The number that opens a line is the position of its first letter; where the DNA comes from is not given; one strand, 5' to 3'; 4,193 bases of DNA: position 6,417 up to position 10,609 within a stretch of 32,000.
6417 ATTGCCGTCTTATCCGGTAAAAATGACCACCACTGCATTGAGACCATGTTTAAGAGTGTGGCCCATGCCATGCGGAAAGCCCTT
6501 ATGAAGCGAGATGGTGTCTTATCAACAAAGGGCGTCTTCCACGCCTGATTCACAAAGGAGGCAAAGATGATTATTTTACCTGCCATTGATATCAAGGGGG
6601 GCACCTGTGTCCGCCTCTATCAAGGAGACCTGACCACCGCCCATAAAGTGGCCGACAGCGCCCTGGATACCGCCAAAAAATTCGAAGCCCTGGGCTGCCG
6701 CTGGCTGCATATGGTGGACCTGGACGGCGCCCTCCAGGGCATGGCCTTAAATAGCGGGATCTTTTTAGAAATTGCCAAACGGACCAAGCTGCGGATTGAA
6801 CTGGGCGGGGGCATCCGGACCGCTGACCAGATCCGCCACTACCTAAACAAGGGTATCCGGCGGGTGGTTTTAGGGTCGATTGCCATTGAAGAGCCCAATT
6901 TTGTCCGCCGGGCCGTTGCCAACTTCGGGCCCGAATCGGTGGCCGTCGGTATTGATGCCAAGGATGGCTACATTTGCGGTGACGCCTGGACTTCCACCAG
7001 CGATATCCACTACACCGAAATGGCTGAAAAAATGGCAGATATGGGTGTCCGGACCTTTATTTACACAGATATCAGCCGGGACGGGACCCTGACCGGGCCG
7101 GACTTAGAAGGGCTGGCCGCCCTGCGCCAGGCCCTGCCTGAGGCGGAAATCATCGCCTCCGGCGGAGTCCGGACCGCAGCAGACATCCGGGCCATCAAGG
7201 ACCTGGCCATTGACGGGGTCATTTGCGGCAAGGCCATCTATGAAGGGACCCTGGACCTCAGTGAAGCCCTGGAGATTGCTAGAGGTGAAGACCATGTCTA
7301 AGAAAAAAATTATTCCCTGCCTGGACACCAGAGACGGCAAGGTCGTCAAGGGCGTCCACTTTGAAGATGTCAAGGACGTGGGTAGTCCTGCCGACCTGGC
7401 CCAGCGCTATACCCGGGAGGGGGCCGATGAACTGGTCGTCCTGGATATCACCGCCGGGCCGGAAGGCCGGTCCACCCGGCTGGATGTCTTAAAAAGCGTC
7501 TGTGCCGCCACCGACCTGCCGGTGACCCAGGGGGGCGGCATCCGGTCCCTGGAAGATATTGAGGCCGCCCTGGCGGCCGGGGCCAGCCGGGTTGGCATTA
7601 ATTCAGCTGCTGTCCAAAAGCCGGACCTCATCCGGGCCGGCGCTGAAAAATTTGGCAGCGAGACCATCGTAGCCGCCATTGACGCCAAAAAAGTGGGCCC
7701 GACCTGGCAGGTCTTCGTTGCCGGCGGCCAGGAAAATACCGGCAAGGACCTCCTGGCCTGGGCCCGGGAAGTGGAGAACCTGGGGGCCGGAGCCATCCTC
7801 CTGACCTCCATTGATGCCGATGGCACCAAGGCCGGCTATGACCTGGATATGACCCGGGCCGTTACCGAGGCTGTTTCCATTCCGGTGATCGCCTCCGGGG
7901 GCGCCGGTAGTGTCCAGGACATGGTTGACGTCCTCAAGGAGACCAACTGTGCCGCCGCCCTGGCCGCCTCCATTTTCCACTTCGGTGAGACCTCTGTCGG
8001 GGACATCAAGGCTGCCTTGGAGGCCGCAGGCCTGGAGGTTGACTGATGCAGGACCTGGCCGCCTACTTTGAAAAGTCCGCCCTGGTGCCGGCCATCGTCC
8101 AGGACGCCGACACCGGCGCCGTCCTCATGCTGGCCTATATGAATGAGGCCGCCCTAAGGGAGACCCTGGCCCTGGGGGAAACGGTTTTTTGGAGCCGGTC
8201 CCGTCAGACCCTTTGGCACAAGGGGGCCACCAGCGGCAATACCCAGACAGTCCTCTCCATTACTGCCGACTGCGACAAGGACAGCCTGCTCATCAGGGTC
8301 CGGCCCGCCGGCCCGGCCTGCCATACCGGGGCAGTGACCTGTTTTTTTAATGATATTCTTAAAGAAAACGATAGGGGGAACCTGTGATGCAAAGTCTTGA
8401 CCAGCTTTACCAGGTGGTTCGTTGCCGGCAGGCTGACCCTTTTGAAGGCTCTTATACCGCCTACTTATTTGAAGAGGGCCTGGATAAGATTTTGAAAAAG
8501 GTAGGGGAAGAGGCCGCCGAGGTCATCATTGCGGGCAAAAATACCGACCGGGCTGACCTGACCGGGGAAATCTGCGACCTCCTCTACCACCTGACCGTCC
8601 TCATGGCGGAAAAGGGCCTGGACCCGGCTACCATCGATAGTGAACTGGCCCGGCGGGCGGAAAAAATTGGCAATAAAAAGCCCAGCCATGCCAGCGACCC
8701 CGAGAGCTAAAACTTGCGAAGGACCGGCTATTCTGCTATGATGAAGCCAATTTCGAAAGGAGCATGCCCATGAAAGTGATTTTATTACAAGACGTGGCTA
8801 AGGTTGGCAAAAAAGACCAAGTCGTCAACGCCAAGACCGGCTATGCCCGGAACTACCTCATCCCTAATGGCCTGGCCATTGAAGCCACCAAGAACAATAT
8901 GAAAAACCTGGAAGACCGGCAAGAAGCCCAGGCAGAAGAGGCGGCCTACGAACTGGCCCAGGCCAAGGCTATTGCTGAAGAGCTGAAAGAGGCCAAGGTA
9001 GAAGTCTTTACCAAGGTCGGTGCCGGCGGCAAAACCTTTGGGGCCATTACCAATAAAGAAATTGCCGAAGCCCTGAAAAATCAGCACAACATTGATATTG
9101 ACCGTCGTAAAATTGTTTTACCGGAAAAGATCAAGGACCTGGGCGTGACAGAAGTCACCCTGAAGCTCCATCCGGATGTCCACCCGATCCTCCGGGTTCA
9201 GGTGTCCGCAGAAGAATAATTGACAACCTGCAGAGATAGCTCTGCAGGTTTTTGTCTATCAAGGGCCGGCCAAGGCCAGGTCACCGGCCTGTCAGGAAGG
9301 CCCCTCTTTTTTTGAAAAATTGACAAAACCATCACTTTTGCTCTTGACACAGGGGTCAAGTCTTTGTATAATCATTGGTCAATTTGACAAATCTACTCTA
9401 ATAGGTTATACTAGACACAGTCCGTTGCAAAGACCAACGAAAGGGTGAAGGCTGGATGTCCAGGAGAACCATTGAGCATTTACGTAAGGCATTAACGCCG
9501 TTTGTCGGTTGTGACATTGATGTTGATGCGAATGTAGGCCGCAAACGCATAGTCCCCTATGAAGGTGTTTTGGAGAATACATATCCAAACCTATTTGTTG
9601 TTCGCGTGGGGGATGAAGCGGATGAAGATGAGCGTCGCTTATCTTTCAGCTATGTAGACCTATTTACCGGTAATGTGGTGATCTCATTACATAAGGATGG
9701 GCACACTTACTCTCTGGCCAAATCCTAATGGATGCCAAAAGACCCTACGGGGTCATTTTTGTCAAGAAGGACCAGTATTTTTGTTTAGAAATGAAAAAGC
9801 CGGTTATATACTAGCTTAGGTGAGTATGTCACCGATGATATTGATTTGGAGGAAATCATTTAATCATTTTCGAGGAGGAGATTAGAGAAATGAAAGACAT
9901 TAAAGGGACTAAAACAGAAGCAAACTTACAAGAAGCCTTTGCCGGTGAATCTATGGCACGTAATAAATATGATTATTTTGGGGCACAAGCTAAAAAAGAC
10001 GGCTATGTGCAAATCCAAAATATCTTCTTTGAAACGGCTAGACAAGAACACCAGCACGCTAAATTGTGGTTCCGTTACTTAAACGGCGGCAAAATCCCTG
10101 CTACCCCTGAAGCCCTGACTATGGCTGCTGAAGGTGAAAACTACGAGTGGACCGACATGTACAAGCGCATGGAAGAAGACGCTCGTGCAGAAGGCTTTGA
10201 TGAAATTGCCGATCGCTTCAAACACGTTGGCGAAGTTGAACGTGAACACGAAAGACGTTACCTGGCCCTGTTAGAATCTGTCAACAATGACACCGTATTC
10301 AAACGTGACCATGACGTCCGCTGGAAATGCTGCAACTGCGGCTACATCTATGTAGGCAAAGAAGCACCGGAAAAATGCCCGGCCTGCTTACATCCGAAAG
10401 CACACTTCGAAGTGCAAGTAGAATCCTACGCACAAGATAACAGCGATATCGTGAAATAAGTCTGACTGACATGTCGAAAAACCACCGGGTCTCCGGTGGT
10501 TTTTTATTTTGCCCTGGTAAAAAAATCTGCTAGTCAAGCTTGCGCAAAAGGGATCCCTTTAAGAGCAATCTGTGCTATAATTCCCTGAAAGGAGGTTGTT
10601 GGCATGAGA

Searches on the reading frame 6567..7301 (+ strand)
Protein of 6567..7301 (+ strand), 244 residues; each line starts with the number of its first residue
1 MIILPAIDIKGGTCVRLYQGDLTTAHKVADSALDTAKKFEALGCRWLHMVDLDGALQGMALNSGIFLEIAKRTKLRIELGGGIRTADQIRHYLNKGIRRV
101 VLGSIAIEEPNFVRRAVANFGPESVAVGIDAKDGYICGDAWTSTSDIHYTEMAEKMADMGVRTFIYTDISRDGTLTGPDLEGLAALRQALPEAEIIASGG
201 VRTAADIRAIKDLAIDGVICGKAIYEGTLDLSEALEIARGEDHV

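Call 51: search_protein_families(library=pfam, proteins=[window:6567-7301:+], max_evalue=0.00001)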
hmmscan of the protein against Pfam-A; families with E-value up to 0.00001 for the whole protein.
window:6567-7301:+ (244 aa): 2 families
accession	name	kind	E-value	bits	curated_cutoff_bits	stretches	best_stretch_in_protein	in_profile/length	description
PF00977.27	His_biosynth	-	3.2e-72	243.1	23.6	1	3-229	2-227/228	Histidine biosynthesis protein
PF01884.23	PcrB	-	6.6e-06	26.2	23.9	0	150-228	145-215/226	PcrB family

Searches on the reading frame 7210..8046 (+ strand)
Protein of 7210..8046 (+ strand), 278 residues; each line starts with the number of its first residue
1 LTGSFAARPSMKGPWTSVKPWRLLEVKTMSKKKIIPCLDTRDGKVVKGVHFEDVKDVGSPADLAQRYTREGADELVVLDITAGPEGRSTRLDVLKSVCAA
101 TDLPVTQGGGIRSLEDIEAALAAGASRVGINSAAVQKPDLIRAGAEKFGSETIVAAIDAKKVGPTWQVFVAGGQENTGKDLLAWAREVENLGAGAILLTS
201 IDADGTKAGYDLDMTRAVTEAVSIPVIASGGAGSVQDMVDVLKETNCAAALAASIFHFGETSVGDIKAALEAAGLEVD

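Call 51: search_protein_families(library=pfam, proteins=[window:7210-8046:+], max_evalue=0.00001)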
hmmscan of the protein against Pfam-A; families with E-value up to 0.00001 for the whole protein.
window:7210-8046:+ (278 aa): 5 families
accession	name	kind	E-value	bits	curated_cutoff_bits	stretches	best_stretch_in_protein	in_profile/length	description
PF00977.27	His_biosynth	-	7.9e-79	264.7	23.6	1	33-261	1-227/228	Histidine biosynthesis protein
PF03060.21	NMO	-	8.8e-10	38.9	28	1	61-133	146-224/331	Nitronate monooxygenase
PF01207.24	Dus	-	6.6e-09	35.8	20.4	0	62-146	142-228/311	Dihydrouridine synthase (Dus)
PF02581.23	TMP-TENI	-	6.1e-06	26.1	27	0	65-133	109-179/180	Thiamine monophosphate synthase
PF01180.27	DHO_dh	-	7.5e-06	25.8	27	0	83-135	219-273/291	Dihydroorotate dehydrogenase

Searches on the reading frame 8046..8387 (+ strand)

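Call 51: search_protein_families(library=pfam, proteins=[window:8046-8387:+], max_evalue=0.00001)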
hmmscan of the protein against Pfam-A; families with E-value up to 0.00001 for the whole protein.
window:8046-8387:+ (113 aa): 1 family
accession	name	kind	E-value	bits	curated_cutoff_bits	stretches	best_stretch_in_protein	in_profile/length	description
PF01502.23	PRA-CH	-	1.8e-34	117.8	27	1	28-101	1-74/74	Phosphoribosyl-AMP cyclohydrolase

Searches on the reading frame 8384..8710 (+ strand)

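Call 51: search_protein_families(library=pfam, proteins=[window:8384-8710:+], max_evalue=0.00001)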
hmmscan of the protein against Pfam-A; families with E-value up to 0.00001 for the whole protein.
window:8384-8710:+ (108 aa): 1 family
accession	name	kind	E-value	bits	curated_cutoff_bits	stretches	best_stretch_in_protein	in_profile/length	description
PF01503.22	PRA-PH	-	5.7e-21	75.2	21.3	1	6-91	2-85/86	Phosphoribosyl-ATP pyrophosphohydrolase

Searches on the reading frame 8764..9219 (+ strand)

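Call 6: search_protein_families(library=ncbifam, proteins=[window:8764-9219:+])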
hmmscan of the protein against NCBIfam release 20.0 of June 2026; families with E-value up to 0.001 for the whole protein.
window:8764-9219:+ (151 aa): 2 families
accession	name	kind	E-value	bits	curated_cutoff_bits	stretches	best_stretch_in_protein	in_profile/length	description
TIGR00158.1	L9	equivalog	2e-44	151.6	58.6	1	3-150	1-148/148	50S ribosomal protein L9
NF011110.0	PRK14538.1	equivalog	9.5e-31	106.7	707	1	2-147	688-832/838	putative bifunctional signaling protein/50S ribosomal protein L9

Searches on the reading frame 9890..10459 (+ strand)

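Call 6: search_protein_families(library=ncbifam, proteins=[window:9890-10459:+])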
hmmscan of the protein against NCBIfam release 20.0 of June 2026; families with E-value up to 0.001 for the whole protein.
window:9890-10459:+ (189 aa): 2 families
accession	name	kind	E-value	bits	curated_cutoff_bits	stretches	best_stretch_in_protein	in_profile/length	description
NF045767.1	RuberyRbr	equivalog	2.9e-71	239.5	200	1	1-180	1-194/194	rubrerythrin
NF045783.1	Nigrythrn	equivalog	7.1e-21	75.2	340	1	8-174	28-200/202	nigerythrin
